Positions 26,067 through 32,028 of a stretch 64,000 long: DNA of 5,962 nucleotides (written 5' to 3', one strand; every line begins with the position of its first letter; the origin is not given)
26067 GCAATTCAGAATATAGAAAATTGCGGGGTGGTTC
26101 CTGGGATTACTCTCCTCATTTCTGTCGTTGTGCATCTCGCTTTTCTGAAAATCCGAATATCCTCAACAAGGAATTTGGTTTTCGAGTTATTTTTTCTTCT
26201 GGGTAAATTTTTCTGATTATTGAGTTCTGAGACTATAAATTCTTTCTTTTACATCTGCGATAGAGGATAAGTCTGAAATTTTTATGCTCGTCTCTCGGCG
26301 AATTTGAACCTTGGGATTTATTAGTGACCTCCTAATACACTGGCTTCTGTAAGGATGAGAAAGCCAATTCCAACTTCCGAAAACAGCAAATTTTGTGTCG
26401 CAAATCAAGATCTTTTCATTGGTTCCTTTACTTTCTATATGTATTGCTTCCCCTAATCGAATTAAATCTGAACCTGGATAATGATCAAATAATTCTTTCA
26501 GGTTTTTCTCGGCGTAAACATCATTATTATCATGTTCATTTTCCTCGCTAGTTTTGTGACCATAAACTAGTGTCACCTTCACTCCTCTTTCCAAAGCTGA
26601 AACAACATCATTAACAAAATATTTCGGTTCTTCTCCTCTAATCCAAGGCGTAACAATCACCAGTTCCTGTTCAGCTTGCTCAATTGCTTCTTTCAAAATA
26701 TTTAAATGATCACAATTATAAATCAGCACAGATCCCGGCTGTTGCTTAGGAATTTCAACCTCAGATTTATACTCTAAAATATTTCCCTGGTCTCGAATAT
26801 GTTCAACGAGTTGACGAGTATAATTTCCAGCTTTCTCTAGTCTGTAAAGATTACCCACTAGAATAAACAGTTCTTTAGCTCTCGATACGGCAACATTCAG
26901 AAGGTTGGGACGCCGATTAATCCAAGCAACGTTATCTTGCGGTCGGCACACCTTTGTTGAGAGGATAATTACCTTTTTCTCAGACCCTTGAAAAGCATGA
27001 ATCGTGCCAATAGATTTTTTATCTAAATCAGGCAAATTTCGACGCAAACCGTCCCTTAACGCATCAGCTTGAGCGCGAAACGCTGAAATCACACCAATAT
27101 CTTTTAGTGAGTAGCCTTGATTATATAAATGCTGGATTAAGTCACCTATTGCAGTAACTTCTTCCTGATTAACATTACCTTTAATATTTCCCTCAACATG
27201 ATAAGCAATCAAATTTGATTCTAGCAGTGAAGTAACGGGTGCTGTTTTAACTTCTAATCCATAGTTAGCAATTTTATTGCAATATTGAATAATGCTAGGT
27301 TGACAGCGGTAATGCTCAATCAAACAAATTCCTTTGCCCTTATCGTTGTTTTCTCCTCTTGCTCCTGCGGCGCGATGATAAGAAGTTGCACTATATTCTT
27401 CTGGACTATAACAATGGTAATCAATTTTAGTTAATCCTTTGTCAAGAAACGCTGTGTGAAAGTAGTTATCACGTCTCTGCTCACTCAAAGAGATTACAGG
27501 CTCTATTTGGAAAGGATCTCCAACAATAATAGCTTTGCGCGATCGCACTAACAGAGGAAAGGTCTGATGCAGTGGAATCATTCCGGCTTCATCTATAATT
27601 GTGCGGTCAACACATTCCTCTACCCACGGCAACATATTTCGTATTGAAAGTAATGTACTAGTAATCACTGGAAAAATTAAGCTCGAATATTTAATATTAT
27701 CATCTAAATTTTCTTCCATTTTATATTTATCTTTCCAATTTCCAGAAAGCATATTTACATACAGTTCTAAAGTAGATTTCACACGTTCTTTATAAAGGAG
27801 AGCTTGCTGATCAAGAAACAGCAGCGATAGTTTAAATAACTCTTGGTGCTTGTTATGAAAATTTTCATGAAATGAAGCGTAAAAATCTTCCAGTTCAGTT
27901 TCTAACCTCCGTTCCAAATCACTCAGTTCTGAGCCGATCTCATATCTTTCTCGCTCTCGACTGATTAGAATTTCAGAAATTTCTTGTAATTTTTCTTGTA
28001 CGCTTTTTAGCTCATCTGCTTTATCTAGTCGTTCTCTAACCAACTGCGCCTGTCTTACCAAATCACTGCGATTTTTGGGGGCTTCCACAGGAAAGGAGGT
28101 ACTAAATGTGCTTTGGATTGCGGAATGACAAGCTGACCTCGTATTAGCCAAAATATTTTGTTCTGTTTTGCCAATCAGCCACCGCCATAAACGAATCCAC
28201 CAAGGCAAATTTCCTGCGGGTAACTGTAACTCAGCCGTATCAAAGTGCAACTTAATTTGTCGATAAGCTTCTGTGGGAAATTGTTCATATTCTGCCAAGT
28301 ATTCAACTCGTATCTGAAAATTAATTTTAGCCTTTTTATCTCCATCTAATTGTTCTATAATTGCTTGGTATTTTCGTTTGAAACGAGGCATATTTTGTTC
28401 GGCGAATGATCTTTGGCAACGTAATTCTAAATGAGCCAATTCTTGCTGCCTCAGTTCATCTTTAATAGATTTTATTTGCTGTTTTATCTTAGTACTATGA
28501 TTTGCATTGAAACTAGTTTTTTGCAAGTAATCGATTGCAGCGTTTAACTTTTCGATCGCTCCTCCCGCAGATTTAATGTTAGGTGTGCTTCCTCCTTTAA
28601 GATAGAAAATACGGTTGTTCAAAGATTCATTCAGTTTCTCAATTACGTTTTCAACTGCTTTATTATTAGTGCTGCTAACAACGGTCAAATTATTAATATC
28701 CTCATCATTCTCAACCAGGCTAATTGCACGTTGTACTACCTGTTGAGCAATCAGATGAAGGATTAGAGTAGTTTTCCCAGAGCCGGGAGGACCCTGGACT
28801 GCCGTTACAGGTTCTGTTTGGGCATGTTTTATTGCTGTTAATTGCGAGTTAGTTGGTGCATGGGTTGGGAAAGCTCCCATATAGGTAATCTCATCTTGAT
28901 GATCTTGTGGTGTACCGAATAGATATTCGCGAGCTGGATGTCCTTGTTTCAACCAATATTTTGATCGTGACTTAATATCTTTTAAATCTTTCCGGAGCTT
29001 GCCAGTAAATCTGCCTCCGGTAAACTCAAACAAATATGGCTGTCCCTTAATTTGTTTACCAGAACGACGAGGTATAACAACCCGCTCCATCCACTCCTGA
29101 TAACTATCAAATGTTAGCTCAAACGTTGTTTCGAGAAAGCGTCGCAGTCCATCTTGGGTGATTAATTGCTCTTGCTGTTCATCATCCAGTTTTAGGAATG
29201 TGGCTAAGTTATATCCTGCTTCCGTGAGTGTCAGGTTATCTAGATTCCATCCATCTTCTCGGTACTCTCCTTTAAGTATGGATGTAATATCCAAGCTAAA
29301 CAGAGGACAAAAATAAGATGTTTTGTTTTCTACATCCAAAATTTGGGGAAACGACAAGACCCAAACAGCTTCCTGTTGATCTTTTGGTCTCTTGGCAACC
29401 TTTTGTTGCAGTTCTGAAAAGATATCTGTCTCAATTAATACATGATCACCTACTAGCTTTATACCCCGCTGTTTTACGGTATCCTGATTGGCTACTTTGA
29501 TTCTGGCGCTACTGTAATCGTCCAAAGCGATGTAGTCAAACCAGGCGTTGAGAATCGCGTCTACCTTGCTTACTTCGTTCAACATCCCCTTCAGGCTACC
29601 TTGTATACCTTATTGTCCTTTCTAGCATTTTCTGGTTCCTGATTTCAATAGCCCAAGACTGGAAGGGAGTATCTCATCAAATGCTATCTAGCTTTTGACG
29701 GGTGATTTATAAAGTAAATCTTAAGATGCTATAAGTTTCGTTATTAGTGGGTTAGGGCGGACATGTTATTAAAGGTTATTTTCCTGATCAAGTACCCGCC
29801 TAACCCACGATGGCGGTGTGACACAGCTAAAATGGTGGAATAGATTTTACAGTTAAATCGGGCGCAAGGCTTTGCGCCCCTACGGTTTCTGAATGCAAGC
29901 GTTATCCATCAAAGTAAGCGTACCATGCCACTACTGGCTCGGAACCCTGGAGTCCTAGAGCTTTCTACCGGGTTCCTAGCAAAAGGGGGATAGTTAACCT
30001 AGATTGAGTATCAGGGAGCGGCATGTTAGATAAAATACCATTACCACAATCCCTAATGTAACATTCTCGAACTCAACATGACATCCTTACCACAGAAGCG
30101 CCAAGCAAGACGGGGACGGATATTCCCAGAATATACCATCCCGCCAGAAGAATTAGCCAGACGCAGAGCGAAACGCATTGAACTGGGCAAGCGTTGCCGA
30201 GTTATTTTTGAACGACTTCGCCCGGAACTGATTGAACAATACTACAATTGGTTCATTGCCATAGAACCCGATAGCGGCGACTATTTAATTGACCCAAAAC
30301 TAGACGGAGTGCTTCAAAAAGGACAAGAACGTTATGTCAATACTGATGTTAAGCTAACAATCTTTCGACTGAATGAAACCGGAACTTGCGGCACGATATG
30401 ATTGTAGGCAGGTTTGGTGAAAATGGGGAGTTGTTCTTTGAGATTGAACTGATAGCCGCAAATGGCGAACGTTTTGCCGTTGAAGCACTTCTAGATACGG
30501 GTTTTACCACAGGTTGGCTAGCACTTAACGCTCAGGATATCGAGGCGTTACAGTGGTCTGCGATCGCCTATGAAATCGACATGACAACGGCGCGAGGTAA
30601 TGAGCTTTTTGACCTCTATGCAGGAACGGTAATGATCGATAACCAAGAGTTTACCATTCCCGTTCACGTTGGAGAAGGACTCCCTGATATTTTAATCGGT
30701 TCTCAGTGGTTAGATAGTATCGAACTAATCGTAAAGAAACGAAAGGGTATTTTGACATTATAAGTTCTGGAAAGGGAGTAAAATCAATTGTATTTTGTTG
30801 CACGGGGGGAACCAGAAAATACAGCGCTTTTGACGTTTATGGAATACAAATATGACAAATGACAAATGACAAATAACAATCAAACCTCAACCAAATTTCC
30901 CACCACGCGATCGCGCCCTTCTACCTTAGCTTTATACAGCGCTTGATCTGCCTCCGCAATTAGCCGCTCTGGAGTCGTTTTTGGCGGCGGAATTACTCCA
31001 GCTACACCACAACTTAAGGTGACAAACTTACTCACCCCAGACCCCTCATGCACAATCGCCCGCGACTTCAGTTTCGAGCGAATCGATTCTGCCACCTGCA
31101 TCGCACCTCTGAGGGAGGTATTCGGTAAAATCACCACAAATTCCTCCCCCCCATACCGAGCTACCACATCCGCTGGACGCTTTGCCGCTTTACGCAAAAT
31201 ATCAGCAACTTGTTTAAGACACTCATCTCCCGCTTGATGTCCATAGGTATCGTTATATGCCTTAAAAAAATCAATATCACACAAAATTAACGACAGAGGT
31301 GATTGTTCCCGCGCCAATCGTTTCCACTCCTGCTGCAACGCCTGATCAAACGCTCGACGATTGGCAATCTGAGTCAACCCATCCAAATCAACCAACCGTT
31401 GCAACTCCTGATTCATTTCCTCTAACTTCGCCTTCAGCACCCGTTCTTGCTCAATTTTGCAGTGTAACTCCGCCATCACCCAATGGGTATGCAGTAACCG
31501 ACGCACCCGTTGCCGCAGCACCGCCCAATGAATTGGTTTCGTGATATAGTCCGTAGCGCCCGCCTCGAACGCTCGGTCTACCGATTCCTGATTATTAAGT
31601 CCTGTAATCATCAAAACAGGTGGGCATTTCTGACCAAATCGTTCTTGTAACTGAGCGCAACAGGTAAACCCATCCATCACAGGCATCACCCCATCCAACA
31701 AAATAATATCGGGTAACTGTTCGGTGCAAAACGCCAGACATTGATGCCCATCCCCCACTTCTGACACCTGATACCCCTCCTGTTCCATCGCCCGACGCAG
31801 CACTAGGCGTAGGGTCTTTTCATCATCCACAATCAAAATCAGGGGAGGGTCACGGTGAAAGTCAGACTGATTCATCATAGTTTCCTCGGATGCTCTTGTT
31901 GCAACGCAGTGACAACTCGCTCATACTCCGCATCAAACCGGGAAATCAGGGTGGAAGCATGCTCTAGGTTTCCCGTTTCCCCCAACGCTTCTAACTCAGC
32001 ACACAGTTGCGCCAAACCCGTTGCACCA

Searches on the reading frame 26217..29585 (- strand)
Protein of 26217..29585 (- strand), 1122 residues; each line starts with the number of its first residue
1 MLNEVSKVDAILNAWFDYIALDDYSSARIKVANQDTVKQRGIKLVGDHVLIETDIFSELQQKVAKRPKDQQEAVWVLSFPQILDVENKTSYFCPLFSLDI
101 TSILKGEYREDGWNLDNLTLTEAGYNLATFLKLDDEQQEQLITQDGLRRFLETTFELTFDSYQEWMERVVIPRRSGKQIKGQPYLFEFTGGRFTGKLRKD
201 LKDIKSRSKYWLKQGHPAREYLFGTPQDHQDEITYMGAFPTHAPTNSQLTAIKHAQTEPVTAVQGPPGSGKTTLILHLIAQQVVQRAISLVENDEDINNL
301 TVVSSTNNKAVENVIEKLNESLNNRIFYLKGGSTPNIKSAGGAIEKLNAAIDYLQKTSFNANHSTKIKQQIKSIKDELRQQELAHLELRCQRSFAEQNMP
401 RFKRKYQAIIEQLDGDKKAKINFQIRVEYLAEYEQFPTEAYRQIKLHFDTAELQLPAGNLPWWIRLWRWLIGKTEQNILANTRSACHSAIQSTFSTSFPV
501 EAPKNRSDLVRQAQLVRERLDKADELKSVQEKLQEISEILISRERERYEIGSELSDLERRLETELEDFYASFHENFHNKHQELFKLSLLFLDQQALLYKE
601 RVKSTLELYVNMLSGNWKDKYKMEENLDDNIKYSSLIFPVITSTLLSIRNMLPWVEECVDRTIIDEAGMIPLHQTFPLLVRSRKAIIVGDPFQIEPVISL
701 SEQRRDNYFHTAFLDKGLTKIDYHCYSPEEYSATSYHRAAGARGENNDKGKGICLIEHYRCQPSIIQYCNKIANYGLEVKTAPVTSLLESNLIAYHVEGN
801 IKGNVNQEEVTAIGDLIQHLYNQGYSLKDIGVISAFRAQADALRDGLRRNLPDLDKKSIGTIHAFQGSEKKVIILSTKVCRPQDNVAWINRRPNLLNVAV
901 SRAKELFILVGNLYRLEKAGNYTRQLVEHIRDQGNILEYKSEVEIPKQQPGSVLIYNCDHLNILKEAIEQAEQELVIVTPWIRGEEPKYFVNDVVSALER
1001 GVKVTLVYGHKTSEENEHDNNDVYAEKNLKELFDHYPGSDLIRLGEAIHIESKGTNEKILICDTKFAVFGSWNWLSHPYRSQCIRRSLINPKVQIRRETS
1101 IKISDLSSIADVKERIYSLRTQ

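Call 3: search_protein_families(library=pfam, proteins=[window:26217-29585:-], max_evalue=0.01)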
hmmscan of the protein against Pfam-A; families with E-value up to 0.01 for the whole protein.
window:26217-29585:- (1122 aa): 17 families
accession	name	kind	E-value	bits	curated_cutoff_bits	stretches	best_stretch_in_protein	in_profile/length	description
PF13087.12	AAA_12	-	7.6e-23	81.5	27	1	802-912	84-193/195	AAA domain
PF13086.12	AAA_11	-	1.3e-18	68.2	27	2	246-413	4-174/257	AAA domain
PF01443.25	Viral_helicase1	-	8.2e-08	32.8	21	0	262-285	2-27/228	Viral superfamily 1 RNA helicase core domain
PF13245.12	AAA_19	-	8.3e-08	32.9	25.1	1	248-321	1-64/134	AAA domain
PF13091.12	PLDc_2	-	1.2e-07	32.1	27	1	964-1074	1-100/132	PLD-like domain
PF13604.12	AAA_30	-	1.2e-06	28.9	27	1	246-278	4-38/191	AAA domain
PF02492.25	cobW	-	1.2e-05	25.4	20.7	1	259-295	1-37/180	CobW/HypB/UreG, nucleotide-binding domain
PF20720.3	nSTAND3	-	9.7e-05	22.5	27.2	1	244-310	3-67/155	Novel STAND NTPase 3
PF13173.12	AAA_14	-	0.0006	20.3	27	0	259-298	3-42/129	AAA domain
PF09848.15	SLFN-g3_helicase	-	0.00081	19.2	24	1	260-325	3-58/354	Schlafen group 3, DNA/RNA helicase domain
PF00580.27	UvrD-helicase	-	0.00082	19.6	23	0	246-444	3-176/271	UvrD/REP helicase N-terminal domain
PF13401.12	AAA_22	-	0.001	19.8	27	1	257-324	4-60/130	AAA domain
PF00270.35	DEAD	-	0.0014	18.9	26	1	246-327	2-77/167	DEAD/DEAH box helicase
PF13538.12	UvrD_C_2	-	0.0018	18.6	27.4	1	860-910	5-52/52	UvrD-like helicase C-terminal domain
PF13361.12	UvrD_C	-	0.0024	17.8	25.6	1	755-888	3-131/350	UvrD-like helicase C-terminal domain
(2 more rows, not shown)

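Call 4: search_protein_families(library=padloc, proteins=[window:26217-29585:-], max_evalue=0.01)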
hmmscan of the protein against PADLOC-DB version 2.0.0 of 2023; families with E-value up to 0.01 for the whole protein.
window:26217-29585:- (1122 aa): 10 families
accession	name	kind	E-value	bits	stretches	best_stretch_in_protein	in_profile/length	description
PDLC03924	MkoC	-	9.2e-105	349.8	1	243-1084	248-1108/1136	-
PDLC03920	MkoA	-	8.5e-39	131.6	1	251-939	623-1096/1112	-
PDLC03922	MkoB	-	2.5e-25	87.8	2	958-1077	310-420/610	-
PDLC03921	MkoA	-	1.3e-24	84.1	2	802-936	1443-1592/1607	-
PDLC02614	DrmC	-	8.1e-07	26.9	1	964-1073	26-119/153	DrmC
PDLC02595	DrmC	-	1.7e-05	22.7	1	963-1020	120-178/269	DrmC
PDLC01734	typeIV_RecD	-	5.6e-05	19.6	0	247-280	343-376/763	RecD_0_IVD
PDLC04140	mad8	-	7.3e-05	20.4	1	255-285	24-54/314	mads_8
PDLC02895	DpdJ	-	0.00011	17.1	1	830-911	371-452/2112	DpdJ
PDLC01087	C3a187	-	0.0026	14.6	0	749-849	376-474/559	NERD+UvrD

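Call 5: search_protein_families(library=ncbifam, proteins=[window:26217-29585:-], max_evalue=0.01)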
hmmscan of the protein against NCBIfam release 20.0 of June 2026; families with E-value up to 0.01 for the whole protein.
window:26217-29585:- (1122 aa): 8 families
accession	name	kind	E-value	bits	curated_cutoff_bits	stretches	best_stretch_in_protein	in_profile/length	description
TIGR00376.1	TIGR00376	hypoth_equivalog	3.5e-27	95.1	348.9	2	800-938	502-635/639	IGHMBP2 family helicase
NF040671.1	PLuB_AAA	exception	2e-19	68.5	999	2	803-929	1124-1247/1256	PLuB system helicase-like protein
TIGR01448.2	helicase_RecD2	equivalog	4e-10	38.5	500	2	861-921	644-698/713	SF1B family DNA helicase RecD2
TIGR01447.1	recD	equivalog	1.8e-07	30.1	310.15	1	234-286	139-191/597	exodeoxyribonuclease V subunit alpha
NF006946.0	PRK09428.1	equivalog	0.00025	20.1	314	1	963-1014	255-304/451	CDP-diacylglycerol--serine O-phosphatidyltransferase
TIGR02640.1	gas_vesic_GvpN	equivalog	0.0015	18.1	266.8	1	263-317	26-78/262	gas vesicle protein GvpN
NF038319.1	DISARM_DrmC_I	equivalog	0.005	16.4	133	0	963-1072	98-201/236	DISARM system phospholipase D-like protein DrmC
NF040851.1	tran_reg_TrmB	equivalog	0.0084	15.3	600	0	960-1025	120-182/338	HTH-type sugar-sensing transcriptional regulator TrmB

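Call 76: find_related_loci(query=A5, collection=metagenome_contigs, flank=8000)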
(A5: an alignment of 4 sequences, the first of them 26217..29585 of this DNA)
Query A5 (1122 aa) in metagenome_contigs; peptide patterns used: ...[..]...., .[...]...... (x = any residue, [..] = any of these).
348 stretches matched a pattern; 59 encode a relative of the query (tblastn E <= 1e-3); 59 distinct loci.
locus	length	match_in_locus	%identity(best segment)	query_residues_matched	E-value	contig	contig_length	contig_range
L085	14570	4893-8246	68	1-1119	0e+0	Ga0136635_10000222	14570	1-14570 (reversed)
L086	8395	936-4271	69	1-1116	0e+0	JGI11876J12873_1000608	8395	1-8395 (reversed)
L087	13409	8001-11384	67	1-1122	0e+0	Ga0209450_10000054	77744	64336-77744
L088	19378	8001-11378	69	1-1122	0e+0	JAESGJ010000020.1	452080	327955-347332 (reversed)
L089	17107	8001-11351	66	1-1119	0e+0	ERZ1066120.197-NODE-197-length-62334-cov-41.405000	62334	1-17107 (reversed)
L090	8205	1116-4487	66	1-1116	0e+0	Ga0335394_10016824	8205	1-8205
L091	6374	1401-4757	63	2-1121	0e+0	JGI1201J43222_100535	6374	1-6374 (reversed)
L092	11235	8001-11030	60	1-997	0e+0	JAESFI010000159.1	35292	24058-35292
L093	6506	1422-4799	54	1-1119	0e+0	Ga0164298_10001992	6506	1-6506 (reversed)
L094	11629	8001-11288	52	1-1105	0e+0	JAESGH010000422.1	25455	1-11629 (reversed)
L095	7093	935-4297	51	1-1119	0e+0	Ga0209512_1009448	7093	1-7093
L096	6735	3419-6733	51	1-1103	0e+0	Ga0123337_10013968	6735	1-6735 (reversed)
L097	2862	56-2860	60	37-960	0e+0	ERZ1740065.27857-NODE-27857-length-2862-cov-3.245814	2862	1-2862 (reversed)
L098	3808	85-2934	59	168-1119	0e+0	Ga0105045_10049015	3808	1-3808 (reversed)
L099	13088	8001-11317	51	2-1119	0e+0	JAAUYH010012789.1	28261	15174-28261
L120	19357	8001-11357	68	1-1119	0e+0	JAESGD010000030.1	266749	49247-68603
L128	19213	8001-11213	67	56-1119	0e+0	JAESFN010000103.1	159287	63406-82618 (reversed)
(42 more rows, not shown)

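Call 78: search_protein_families(library=pfam, proteins=[L085:3693-4658:+, L085:8272-9474:-, L088:2643-3614:+, L088:11399-12607:-, L089:5999-6964:+, L089:11376-12536:-, L120:6164-7114:+, L120:11382-12548:-, L128:12490-13467:-, L128:11242-12462:-], max_evalue=0.001)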
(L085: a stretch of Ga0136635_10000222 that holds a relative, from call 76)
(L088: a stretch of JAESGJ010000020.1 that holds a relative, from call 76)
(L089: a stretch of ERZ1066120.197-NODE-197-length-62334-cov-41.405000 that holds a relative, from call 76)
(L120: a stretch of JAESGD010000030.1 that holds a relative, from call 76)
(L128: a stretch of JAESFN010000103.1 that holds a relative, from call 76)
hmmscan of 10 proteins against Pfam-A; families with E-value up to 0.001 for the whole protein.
L085:3693-4658:+ (321 aa): 2 families
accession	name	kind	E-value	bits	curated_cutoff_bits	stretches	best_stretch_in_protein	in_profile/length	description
PF00656.27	Peptidase_C14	-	9e-21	75.1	21.4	1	8-256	2-224/233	Caspase domain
PF19954.5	EAD10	-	0.00062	20.2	24.1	0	294-318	37-61/77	Effector-associated domain 10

L085:8272-9474:- (400 aa): 2 families
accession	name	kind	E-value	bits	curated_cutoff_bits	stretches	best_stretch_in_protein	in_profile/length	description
PF03781.23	FGE-sulfatase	-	5.9e-53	180.6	23.3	1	166-398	4-254/255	Sulfatase-modifying factor enzyme 1-like domain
PF19954.5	EAD10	-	3.3e-23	82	24.1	1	1-77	1-77/77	Effector-associated domain 10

L088:2643-3614:+ (323 aa): 4 families
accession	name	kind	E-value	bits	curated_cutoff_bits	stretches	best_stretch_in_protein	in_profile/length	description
PF00656.27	Peptidase_C14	-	4e-21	76.2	21.4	1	10-258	2-223/233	Caspase domain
PF01650.23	Peptidase_C13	-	0.00064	19.8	22.8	0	79-154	102-168/258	Peptidase C13 family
PF19954.5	EAD10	-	0.00067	20.1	24.1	0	297-322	37-63/77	Effector-associated domain 10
PF12770.12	CHAT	-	0.00069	19.6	24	1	25-162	101-215/289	CHAT domain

L088:11399-12607:- (402 aa): 2 families
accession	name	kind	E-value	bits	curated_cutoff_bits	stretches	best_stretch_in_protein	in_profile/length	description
PF03781.23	FGE-sulfatase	-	9e-53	180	23.3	1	168-400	4-254/255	Sulfatase-modifying factor enzyme 1-like domain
PF19954.5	EAD10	-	2.1e-31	108.2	24.1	1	1-77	1-77/77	Effector-associated domain 10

L089:5999-6964:+ (321 aa): 2 families
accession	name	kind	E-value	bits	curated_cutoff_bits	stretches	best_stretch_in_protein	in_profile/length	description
PF00656.27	Peptidase_C14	-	9.4e-19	68.4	21.4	1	8-256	2-223/233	Caspase domain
PF01650.23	Peptidase_C13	-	0.00095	19.2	22.8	0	76-152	101-168/258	Peptidase C13 family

L089:11376-12536:- (386 aa): 2 families
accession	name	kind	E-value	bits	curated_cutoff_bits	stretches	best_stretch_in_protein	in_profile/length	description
PF03781.23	FGE-sulfatase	-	3.3e-54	184.7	23.3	1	153-384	4-254/255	Sulfatase-modifying factor enzyme 1-like domain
PF19954.5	EAD10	-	1.1e-10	41.9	24.1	1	1-75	1-76/77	Effector-associated domain 10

L120:6164-7114:+ (316 aa): 2 families
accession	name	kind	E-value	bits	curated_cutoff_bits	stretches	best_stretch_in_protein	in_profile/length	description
PF00656.27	Peptidase_C14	-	2e-18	67.3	21.4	1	8-252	2-224/233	Caspase domain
PF01650.23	Peptidase_C13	-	0.00046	20.2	22.8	1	78-150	103-168/258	Peptidase C13 family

L120:11382-12548:- (388 aa): 2 families
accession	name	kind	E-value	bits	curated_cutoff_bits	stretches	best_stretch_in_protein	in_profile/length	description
PF03781.23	FGE-sulfatase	-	1.2e-56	192.6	23.3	1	154-386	4-254/255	Sulfatase-modifying factor enzyme 1-like domain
PF19954.5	EAD10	-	1.9e-13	50.7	24.1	1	1-70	1-69/77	Effector-associated domain 10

L128:12490-13467:- (325 aa): 2 families
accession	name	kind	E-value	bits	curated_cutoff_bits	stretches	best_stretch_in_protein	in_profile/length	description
PF00656.27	Peptidase_C14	-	3.9e-19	69.7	21.4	1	8-256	2-223/233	Caspase domain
PF01650.23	Peptidase_C13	-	0.0004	20.4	22.8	0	80-152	105-168/258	Peptidase C13 family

L128:11242-12462:- (406 aa): 2 families
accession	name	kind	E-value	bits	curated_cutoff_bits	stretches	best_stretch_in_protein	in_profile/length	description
PF03781.23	FGE-sulfatase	-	9.3e-53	179.9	23.3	1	172-404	4-254/255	Sulfatase-modifying factor enzyme 1-like domain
PF19954.5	EAD10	-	5.9e-20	71.5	24.1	1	1-79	1-76/77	Effector-associated domain 10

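Call 90: search_dna_similar(query=window:26217-29585:-, collection=plasmids, mode=protein, max_rows=15, max_evalue=1e-20)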
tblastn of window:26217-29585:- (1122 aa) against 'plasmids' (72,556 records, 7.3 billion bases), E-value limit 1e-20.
Records with a match: 69; places in all: 71; records where one place covers at least 80% of the query: 19.
Best place of each record, by identity: <60% 69.
By first word of the organism name: Agrobacterium 22; Nostoc 14; Vibrio 6; Priestia 5; Calothrix 4; Gloeothece 3; Nitratidesulfovibrio 3; Salmonella 2; Leptolyngbya 1; Anabaena 1; and 8 more.
By predicted mobility (MOB-suite, as given by PLSDB): mobilizable 31; conjugative 21; non-mobilizable 17.
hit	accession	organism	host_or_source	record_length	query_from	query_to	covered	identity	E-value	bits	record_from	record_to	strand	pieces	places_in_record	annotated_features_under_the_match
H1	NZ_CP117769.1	Nostoc sp. UHCC 0926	whole organism,lichen surface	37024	6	934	83%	39.1%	0e+0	609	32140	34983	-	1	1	AAA domain-containing protein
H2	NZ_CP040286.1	Nostoc sp. C057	Phaeoceros,pure culture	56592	6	936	83%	38.8%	0e+0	615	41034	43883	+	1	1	AAA domain-containing protein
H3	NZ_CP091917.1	Nostoc sp. UHCC 0870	cell culture,Brackish water, ...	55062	2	939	84%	38.4%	0e+0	614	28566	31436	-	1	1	AAA domain-containing protein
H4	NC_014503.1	Gloeothece verrucosa PCC 7822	fresh water in rice field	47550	1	938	84%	38.3%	4e-179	590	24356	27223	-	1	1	AAA domain-containing protein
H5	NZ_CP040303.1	Nostoc sp. TCL26-01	Leiosporoceros dussii,pure culture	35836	2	940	84%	38.1%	0e+0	618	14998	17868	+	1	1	AAA domain-containing protein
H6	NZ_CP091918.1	Nostoc sp. UHCC 0870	cell culture,Brackish water, ...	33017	2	939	84%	38.0%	0e+0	610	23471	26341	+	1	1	AAA domain-containing protein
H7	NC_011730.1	Gloeothece citriformis PCC 7424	-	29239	1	936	83%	37.7%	1e-169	562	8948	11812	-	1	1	AAA domain-containing protein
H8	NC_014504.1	Gloeothece verrucosa PCC 7822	fresh water in rice field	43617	1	936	83%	37.5%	8e-175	578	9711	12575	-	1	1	AAA domain-containing protein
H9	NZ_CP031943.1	Nostoc sphaeroides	whole organism,water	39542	4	936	83%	37.1%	6e-167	555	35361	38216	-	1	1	DEAD/DEAH box helicase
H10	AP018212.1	Calothrix brevissima NIES-22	-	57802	4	934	83%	36.8%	8e-164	545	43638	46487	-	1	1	superfamily I DNA/RNA helicase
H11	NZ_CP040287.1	Nostoc sp. C057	Phaeoceros,pure culture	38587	4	936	83%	36.4%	1e-167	557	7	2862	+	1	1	AAA domain-containing protein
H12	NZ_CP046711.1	Nostoc sp. ATCC 53789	-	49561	4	936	83%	36.2%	6e-165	549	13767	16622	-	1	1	AAA domain-containing protein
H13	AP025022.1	Calothrix sp. PCC 7716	-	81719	1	936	83%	35.8%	5e-160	535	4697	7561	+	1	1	superfamily I DNA/RNA helicase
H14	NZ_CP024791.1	Nostoc flagelliforme CCNUN1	cell culture,desert soil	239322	4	936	83%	35.9%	2e-165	550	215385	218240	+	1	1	AAA domain-containing protein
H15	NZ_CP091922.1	Nostoc sp. UHCC 0870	cell culture,Brackish water, ...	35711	20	936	72%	41.2%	7e-99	606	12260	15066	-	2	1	AAA domain-containing protein | DEAD/DEAH box helicase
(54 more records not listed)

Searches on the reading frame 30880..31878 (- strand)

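Call 18: search_protein_families(library=pfam, proteins=[window:30880-31878:-], max_evalue=0.001)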
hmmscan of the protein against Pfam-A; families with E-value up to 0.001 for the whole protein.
window:30880-31878:- (332 aa): 2 families
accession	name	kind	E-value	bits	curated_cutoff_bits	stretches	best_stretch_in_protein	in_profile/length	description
PF00990.26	GGDEF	-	1.4e-55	187.9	23.8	1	164-324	2-161/161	Diguanylate cyclase, GGDEF domain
PF00072.30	Response_reg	-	6.7e-28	97.5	30.2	1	14-126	1-111/111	Response regulator receiver domain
